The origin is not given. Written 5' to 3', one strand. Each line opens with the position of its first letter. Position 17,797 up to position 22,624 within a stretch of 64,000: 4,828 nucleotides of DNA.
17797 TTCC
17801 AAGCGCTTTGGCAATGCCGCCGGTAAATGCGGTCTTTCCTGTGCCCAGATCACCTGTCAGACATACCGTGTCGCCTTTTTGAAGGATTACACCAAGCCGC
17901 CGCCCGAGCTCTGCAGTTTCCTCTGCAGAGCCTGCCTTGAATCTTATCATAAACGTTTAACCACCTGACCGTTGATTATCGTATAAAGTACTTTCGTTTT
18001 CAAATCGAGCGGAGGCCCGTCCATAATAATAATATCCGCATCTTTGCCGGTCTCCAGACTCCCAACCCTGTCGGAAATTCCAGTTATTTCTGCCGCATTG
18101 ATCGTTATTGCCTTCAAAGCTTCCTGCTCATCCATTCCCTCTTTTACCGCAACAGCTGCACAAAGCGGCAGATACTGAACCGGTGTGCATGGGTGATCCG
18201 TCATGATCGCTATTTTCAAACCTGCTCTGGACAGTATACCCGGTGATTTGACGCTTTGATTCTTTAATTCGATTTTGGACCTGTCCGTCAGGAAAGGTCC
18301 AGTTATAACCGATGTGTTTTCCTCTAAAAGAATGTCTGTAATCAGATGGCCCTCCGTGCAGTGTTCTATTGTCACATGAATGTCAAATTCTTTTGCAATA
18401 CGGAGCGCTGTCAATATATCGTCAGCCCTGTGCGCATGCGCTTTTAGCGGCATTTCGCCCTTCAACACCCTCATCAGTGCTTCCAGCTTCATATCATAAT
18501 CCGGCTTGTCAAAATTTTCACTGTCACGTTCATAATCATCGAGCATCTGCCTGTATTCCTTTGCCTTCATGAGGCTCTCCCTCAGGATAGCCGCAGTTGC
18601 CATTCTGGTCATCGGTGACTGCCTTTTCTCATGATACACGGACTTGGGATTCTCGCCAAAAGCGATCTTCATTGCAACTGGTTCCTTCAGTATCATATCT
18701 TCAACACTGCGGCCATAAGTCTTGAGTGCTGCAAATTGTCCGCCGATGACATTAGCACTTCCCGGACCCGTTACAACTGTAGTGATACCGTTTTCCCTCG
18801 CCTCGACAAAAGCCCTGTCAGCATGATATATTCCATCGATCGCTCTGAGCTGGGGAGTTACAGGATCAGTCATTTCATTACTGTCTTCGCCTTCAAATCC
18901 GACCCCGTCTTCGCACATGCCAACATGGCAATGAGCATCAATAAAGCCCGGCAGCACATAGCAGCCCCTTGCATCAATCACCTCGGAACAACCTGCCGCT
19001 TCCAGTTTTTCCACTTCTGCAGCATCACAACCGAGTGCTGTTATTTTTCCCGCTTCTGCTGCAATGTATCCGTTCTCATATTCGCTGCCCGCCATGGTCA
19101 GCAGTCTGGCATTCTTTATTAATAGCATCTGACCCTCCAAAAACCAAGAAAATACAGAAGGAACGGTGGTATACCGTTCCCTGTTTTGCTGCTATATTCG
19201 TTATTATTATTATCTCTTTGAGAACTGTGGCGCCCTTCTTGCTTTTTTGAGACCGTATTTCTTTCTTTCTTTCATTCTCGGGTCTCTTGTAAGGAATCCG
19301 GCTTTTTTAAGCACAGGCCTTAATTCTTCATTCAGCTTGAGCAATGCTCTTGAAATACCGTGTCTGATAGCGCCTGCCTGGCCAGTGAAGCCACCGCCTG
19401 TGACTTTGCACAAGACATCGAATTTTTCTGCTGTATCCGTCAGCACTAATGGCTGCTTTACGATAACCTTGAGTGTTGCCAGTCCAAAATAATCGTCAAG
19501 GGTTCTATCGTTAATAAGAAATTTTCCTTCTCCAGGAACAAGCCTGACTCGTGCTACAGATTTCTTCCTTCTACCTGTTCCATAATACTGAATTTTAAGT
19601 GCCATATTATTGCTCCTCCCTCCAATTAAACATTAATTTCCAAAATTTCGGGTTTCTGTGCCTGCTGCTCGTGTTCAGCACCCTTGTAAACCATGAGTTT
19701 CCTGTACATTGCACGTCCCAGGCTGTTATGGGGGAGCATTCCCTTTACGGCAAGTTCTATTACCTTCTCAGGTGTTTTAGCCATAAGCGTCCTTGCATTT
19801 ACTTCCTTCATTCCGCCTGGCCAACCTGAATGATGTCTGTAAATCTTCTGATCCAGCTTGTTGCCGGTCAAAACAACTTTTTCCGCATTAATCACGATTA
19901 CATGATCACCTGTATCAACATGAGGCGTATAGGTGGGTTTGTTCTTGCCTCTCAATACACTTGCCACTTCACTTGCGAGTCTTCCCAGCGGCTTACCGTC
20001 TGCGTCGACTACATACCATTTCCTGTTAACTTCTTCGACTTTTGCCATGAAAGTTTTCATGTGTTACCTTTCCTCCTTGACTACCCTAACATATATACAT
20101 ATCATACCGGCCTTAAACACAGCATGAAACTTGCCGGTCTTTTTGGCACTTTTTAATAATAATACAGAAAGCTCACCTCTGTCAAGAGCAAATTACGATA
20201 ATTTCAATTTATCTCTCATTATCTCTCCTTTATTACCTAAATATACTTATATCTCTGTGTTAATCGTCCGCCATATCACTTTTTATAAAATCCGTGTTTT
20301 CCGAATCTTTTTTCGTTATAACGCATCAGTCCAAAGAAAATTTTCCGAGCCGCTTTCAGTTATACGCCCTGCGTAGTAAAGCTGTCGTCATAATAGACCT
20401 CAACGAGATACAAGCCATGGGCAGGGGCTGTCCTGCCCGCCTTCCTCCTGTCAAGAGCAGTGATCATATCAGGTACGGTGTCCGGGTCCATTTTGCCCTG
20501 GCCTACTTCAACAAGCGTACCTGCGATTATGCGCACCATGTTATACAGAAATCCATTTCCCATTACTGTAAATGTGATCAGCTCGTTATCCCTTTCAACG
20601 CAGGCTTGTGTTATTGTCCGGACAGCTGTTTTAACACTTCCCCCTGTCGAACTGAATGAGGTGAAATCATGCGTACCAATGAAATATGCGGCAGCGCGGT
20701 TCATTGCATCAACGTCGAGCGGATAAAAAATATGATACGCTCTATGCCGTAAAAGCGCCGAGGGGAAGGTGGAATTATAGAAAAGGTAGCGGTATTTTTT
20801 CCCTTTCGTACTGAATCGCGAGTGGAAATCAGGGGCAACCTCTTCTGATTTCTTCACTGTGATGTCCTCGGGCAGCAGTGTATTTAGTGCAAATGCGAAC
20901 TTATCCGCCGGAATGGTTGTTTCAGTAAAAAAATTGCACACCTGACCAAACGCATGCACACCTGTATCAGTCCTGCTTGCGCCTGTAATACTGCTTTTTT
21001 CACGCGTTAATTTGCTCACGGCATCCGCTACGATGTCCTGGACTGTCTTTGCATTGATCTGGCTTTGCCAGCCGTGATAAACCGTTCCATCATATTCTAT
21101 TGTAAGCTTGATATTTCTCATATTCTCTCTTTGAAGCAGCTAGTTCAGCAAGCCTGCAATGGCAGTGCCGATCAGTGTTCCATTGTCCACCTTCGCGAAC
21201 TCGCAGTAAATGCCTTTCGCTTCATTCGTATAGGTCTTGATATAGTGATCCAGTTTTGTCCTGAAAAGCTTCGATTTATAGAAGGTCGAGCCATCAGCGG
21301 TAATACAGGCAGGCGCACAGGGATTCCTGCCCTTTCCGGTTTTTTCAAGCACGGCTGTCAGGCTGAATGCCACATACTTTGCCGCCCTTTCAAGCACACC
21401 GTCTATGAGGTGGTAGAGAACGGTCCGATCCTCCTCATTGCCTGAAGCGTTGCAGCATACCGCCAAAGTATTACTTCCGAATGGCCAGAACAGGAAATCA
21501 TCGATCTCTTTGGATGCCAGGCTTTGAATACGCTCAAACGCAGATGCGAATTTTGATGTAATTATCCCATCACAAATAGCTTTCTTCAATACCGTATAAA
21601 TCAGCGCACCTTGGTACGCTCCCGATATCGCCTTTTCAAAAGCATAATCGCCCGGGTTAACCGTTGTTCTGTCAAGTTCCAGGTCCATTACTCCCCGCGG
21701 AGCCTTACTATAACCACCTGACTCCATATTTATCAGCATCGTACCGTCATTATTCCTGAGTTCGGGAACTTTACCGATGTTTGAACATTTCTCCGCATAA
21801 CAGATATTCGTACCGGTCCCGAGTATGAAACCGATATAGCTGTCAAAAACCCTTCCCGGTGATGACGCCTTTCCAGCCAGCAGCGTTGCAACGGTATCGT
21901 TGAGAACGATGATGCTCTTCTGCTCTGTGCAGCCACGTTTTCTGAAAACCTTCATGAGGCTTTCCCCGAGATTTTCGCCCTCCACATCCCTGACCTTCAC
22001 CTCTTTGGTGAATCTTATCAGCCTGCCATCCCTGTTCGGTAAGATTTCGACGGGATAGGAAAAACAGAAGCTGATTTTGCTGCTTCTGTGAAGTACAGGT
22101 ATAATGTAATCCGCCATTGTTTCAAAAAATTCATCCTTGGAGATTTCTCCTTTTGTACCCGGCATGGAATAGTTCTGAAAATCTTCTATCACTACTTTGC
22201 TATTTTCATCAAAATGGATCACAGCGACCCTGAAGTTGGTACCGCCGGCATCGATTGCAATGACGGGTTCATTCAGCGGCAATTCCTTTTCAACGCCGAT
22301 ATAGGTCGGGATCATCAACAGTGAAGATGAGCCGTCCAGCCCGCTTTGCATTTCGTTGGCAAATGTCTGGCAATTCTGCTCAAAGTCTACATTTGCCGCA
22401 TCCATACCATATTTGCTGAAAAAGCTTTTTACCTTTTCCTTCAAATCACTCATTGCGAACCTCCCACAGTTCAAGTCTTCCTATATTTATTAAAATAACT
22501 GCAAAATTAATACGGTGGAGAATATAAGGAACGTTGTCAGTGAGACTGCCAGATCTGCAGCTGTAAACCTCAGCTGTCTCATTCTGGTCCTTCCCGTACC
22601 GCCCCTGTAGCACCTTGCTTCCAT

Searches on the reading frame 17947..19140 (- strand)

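Call 47: search_protein_families(library=pfam, proteins=[window:17947-19140:-], max_evalue=0.00001)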
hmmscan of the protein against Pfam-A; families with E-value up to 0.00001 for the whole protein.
window:17947-19140:- (397 aa): 2 families
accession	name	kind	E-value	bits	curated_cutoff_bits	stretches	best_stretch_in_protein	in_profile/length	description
PF07969.17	Amidohydro_3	-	3.5e-22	80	29.7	2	303-394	362-471/472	Amidohydrolase family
PF01979.26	Amidohydro_1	-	2.7e-20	73.4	25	1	61-394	1-345/345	Amidohydrolase family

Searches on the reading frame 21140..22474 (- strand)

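Call 47: search_protein_families(library=pfam, proteins=[window:21140-22474:-], max_evalue=0.00001)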
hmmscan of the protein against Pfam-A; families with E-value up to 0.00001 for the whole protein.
window:21140-22474:- (444 aa): 2 families
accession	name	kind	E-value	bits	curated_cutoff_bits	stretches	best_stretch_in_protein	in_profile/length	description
PF03727.22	Hexokinase_2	-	2.1e-43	148.8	24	1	214-441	2-240/242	Hexokinase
PF00349.27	Hexokinase_1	-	4.9e-28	98.7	24.3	1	31-201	16-199/201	Hexokinase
